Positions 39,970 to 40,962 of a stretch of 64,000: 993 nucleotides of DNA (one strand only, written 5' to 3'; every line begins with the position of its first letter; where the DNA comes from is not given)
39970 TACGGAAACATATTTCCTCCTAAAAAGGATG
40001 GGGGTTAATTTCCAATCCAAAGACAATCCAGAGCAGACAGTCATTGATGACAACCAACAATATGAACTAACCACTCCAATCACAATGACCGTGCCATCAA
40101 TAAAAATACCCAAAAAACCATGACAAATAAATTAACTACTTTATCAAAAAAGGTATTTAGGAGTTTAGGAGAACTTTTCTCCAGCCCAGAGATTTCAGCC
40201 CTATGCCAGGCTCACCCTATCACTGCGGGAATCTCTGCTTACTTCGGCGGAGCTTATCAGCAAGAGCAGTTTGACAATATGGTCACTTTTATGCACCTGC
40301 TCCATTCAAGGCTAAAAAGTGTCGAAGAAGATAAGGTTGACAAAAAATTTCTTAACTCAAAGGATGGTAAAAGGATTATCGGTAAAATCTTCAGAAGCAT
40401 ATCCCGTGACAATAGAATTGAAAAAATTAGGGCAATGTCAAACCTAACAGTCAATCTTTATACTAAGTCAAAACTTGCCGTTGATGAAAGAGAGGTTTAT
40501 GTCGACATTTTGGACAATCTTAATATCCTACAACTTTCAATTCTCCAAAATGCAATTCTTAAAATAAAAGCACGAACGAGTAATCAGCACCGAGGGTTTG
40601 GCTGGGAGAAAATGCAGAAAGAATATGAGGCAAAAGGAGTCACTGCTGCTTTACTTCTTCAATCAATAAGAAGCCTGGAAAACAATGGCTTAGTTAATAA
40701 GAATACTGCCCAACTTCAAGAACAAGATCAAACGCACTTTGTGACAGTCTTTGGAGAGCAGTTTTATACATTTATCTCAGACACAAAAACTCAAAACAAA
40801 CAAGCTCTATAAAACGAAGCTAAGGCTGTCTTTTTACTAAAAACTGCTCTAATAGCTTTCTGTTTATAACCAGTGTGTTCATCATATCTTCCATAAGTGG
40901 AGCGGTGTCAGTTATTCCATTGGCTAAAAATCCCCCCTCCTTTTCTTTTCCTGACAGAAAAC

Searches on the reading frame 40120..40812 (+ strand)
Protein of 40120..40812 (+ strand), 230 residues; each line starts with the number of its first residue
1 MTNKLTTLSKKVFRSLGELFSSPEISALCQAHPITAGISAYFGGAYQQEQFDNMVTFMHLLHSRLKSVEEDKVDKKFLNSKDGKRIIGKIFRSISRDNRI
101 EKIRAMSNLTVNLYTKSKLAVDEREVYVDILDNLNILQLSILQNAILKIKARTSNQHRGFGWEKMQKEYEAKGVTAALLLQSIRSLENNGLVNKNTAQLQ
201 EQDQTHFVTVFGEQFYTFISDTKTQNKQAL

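Call 3: search_protein_families(library=pfam, proteins=[window:40120-40812:+], max_evalue=0.1)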
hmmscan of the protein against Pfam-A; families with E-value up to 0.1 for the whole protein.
window:40120-40812:+ (230 aa): 1 family
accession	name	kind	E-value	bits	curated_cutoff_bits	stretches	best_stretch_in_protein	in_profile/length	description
PF01638.23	HxlR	-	0.015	15.5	20.8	0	173-220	30-77/91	HxlR-like helix-turn-helix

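Call 4: search_protein_families(library=padloc, proteins=[window:40120-40812:+], max_evalue=0.1)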
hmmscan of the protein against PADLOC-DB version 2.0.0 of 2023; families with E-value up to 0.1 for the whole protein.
window:40120-40812:+ (230 aa): 0 families

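Call 7: search_protein_families(library=ncbifam, proteins=[window:40120-40812:+], max_evalue=0.1)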
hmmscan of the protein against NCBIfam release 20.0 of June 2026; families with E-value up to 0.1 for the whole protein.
window:40120-40812:+ (230 aa): 1 family
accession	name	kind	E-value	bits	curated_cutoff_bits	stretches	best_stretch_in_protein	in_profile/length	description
NF003588.0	PRK05254.1-1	equivalog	0.097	12.2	143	0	141-166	124-149/225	uracil-DNA glycosylase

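Call 61: search_protein_families(library=phrogs, proteins=[window:40120-40812:+], max_evalue=0.01)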
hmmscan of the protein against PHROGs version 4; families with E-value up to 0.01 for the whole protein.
window:40120-40812:+ (230 aa): 2 families
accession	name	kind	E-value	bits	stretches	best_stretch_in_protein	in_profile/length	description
phrog_11520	-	unknown function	0.00054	20.7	1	46-144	60-158/280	-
phrog_2006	-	head and packaging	0.0056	16.7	1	66-124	137-195/385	major head protein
